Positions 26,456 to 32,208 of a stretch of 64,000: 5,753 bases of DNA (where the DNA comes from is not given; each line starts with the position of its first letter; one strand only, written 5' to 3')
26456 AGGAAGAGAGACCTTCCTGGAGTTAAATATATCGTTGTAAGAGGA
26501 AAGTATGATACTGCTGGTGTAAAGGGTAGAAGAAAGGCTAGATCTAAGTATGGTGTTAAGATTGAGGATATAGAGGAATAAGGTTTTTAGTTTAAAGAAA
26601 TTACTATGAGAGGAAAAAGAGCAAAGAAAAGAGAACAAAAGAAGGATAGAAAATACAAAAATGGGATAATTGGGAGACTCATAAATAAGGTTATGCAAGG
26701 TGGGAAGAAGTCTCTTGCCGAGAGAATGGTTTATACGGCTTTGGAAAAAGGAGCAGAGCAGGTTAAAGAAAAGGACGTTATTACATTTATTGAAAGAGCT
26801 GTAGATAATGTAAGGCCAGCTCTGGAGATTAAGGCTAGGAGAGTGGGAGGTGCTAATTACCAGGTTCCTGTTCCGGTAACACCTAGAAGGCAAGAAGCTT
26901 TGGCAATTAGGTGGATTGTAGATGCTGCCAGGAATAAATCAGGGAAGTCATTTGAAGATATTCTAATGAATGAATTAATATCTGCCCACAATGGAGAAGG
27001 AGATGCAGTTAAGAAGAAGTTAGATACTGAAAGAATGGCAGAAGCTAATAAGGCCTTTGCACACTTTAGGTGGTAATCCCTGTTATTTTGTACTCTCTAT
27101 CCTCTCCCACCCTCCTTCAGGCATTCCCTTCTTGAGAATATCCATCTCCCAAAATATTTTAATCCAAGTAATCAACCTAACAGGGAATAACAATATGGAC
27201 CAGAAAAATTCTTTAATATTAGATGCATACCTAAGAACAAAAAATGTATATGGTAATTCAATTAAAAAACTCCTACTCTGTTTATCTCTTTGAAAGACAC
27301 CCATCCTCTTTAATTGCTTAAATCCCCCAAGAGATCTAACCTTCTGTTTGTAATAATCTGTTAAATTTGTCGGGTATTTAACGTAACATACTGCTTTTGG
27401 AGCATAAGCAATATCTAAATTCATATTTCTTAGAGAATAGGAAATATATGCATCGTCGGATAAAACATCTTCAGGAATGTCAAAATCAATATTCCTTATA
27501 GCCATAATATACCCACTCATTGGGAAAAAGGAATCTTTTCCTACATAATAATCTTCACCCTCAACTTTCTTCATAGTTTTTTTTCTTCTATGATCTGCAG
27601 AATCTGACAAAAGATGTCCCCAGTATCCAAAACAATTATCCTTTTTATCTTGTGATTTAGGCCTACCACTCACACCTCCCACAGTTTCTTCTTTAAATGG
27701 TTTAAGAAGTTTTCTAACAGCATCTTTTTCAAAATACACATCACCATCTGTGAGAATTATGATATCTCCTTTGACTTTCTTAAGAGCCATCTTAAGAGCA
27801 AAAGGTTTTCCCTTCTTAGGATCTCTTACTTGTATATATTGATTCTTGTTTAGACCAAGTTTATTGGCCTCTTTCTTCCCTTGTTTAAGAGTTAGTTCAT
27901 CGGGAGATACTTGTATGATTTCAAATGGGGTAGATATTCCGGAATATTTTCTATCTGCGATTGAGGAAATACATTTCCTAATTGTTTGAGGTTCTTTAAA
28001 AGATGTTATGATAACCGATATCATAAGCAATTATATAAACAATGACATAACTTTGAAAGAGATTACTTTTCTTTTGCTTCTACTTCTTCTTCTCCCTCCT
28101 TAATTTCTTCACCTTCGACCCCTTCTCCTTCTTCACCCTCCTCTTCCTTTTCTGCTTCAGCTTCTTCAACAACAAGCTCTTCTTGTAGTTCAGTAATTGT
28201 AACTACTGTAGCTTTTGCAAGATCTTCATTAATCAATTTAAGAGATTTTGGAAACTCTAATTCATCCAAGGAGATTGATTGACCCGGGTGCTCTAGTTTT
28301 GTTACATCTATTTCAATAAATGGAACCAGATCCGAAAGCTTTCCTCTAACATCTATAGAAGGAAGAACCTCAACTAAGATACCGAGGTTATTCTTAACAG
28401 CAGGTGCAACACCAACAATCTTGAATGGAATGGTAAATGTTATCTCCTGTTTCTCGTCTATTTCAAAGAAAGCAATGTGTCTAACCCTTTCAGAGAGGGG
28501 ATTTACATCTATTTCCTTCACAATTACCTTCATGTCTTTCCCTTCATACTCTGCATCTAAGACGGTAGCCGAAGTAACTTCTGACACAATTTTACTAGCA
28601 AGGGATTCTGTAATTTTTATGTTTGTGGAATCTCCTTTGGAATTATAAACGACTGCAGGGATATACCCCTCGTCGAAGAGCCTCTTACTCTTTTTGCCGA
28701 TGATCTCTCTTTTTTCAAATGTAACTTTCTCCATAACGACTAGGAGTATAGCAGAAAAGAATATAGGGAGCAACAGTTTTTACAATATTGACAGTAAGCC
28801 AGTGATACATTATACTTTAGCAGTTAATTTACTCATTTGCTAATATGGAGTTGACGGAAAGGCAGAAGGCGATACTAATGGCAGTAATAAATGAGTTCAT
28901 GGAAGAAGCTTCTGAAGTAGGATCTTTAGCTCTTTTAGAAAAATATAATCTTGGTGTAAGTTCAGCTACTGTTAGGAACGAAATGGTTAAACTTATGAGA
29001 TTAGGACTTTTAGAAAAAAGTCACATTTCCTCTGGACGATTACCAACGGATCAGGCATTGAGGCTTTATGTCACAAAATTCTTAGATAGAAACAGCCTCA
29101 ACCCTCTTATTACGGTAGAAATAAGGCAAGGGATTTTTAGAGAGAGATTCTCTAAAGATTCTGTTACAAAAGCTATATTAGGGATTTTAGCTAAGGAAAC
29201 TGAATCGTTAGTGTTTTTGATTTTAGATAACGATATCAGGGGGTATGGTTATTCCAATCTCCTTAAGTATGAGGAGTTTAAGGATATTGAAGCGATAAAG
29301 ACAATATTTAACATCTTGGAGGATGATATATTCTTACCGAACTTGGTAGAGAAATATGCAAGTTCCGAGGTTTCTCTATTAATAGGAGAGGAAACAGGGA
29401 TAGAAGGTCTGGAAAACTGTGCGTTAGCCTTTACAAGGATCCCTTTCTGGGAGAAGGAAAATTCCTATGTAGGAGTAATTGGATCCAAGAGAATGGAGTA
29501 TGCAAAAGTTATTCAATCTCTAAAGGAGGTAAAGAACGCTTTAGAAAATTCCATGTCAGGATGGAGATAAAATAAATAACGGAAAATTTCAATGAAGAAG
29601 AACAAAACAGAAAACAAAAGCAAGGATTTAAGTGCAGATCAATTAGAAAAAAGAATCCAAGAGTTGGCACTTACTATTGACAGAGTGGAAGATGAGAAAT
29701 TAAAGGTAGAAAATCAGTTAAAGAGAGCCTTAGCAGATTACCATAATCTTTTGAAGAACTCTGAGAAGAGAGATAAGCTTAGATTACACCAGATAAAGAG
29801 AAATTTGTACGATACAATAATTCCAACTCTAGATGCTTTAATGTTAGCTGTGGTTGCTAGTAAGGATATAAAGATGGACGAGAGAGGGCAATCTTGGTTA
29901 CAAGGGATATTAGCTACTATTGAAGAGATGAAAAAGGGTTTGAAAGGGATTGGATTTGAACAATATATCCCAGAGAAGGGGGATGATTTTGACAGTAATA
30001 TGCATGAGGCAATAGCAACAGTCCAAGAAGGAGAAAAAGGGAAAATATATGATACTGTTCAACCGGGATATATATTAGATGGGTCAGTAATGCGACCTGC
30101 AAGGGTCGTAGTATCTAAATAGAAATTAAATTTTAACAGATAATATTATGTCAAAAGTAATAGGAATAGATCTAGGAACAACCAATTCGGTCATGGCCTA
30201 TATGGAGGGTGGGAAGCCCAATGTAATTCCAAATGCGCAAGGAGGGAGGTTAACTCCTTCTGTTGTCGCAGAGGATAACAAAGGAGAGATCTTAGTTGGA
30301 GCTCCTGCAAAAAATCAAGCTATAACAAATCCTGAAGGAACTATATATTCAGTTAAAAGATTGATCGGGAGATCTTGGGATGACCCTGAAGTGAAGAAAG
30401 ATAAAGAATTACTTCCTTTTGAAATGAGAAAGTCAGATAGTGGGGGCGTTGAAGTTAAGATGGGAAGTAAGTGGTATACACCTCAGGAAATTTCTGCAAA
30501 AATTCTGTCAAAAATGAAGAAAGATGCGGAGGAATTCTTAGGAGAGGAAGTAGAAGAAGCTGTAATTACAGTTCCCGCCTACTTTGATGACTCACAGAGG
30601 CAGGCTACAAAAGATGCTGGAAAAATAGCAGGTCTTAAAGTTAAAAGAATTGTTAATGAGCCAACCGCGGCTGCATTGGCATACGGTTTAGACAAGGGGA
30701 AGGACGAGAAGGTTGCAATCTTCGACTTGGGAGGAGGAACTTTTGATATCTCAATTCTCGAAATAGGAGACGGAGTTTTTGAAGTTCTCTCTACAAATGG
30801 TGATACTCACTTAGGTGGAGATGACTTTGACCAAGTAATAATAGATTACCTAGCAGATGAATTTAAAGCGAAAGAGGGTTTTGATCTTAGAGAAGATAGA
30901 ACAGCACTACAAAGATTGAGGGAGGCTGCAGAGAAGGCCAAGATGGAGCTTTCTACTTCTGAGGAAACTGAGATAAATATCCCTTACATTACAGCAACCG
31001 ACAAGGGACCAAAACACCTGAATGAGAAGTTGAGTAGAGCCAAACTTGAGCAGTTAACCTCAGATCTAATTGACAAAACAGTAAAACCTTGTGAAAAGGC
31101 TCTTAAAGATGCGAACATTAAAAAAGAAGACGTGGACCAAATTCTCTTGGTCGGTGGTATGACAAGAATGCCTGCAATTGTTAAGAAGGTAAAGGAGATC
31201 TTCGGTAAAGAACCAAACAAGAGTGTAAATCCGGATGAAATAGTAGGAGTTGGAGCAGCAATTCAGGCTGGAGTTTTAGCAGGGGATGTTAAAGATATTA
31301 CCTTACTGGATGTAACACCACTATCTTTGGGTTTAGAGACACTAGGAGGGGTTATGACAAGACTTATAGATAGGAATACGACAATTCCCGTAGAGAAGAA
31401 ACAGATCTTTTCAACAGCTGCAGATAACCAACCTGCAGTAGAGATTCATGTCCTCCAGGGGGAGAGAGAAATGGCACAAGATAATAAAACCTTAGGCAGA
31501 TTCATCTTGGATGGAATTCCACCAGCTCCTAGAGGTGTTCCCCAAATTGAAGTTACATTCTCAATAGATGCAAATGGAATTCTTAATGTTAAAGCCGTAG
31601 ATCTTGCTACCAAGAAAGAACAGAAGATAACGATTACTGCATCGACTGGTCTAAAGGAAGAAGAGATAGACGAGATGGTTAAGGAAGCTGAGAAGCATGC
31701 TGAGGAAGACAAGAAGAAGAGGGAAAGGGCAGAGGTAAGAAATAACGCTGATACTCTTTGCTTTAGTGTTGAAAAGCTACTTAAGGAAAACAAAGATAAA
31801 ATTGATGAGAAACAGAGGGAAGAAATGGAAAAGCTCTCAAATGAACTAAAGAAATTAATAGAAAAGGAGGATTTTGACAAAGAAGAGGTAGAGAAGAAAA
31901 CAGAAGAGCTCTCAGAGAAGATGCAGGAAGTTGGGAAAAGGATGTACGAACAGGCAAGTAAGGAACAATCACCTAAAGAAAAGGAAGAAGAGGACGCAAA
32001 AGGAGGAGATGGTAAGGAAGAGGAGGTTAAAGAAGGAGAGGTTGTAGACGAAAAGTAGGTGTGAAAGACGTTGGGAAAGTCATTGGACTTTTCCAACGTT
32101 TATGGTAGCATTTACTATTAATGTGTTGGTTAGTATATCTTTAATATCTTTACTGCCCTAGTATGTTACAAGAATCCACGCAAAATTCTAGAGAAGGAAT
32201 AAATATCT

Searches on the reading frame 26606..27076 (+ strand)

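Call 85: search_protein_families(library=pfam, proteins=[window:26606-27076:+], max_evalue=0.001)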
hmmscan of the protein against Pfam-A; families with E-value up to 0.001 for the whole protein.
window:26606-27076:+ (156 aa): 1 family
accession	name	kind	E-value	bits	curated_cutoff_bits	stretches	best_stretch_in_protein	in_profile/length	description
PF00177.27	Ribosomal_S7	-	1.6e-52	177.5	24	1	2-149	2-148/148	Ribosomal protein S7p/S5e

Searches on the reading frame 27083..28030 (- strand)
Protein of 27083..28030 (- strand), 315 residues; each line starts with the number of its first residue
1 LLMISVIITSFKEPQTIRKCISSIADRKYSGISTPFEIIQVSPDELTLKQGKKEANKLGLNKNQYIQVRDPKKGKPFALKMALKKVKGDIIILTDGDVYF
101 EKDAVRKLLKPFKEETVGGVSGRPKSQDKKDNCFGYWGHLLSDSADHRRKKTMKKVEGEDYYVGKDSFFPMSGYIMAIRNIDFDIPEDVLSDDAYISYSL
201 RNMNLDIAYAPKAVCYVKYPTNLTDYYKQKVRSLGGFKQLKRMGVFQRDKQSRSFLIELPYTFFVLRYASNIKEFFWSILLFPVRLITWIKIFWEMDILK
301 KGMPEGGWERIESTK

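Call 42: search_protein_families(library=pfam, proteins=[window:27083-28030:-], max_evalue=0.0001)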
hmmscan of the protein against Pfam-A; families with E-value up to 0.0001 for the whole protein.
window:27083-28030:- (315 aa): 4 families
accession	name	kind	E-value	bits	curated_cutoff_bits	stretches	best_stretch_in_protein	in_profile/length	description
PF13641.12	Glyco_tranf_2_3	-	2.3e-16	61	27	1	4-234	3-228/230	Glycosyltransferase like family 2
PF00535.33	Glycos_transf_2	-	2.8e-14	53.8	23.3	1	5-137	1-129/168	Glycosyl transferase family 2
PF13632.12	Glyco_trans_2_3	-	5.7e-07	30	27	1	182-282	89-190/198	Glycosyl transferase family group 2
PF13506.12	Glyco_transf_21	-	2.5e-05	24.2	21.7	1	75-169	18-109/174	Glycosyl transferase family 21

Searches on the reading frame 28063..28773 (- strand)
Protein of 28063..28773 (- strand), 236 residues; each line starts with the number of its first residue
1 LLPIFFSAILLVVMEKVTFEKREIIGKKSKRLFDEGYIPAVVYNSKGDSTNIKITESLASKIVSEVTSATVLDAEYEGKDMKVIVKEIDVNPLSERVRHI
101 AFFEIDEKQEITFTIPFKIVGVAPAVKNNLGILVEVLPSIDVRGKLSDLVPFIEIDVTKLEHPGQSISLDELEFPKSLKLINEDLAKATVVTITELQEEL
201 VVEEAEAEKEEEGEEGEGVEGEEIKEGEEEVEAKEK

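Call 42: search_protein_families(library=pfam, proteins=[window:28063-28773:-], max_evalue=0.0001)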
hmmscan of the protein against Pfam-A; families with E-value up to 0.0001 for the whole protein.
window:28063-28773:- (236 aa): 2 families
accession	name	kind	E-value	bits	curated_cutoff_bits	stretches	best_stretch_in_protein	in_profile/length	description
PF01386.24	Ribosomal_L25p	-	2.3e-15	57.3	23.6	1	19-102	3-82/82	Ribosomal L25p family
PF14693.11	Ribosomal_TL5_C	-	8.9e-15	55.3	27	1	110-195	1-82/84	Ribosomal protein TL5, C-terminal domain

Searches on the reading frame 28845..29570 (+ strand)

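Call 42: search_protein_families(library=pfam, proteins=[window:28845-29570:+], max_evalue=0.0001)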
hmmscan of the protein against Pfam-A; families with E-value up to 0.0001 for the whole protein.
window:28845-29570:+ (241 aa): 1 family
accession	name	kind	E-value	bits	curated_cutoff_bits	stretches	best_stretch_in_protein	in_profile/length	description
PF01628.27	HrcA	-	1.8e-18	67.8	22.2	1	93-223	94-215/215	HrcA protein C terminal domain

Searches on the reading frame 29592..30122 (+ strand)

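Call 42: search_protein_families(library=pfam, proteins=[window:29592-30122:+], max_evalue=0.0001)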
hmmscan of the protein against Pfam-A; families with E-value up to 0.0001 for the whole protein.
window:29592-30122:+ (176 aa): 1 family
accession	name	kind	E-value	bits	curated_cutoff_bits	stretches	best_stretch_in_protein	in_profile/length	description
PF01025.24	GrpE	-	3.4e-28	98.8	25.8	1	15-176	6-165/165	GrpE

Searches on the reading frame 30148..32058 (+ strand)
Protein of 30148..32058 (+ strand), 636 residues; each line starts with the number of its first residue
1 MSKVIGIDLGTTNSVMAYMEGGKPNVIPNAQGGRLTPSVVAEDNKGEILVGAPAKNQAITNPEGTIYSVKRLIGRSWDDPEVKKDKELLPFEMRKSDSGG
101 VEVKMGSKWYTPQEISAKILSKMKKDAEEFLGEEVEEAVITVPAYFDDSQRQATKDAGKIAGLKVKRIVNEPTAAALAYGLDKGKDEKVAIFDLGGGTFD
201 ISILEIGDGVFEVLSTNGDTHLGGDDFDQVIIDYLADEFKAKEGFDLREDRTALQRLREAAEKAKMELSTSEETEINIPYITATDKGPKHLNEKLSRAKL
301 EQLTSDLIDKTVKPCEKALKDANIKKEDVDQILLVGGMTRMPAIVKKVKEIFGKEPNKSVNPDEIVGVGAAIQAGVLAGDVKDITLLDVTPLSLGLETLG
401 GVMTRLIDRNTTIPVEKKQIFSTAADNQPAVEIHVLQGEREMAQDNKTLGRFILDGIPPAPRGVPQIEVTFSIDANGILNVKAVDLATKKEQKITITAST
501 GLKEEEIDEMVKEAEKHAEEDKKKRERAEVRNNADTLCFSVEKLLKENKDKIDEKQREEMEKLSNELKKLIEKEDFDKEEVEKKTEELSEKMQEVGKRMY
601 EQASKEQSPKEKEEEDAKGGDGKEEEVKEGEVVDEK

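Call 42: search_protein_families(library=pfam, proteins=[window:30148-32058:+], max_evalue=0.0001)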
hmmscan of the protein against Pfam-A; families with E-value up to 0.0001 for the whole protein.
window:30148-32058:+ (636 aa): 2 families
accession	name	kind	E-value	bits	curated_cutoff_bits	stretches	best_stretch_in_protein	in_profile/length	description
PF00012.26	HSP70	-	6.9e-263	873.7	20.6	1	4-601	1-599/599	Hsp70 protein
PF06723.19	MreB_Mbl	-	3.9e-16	59.2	27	1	118-370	76-315/327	MreB/Mbl protein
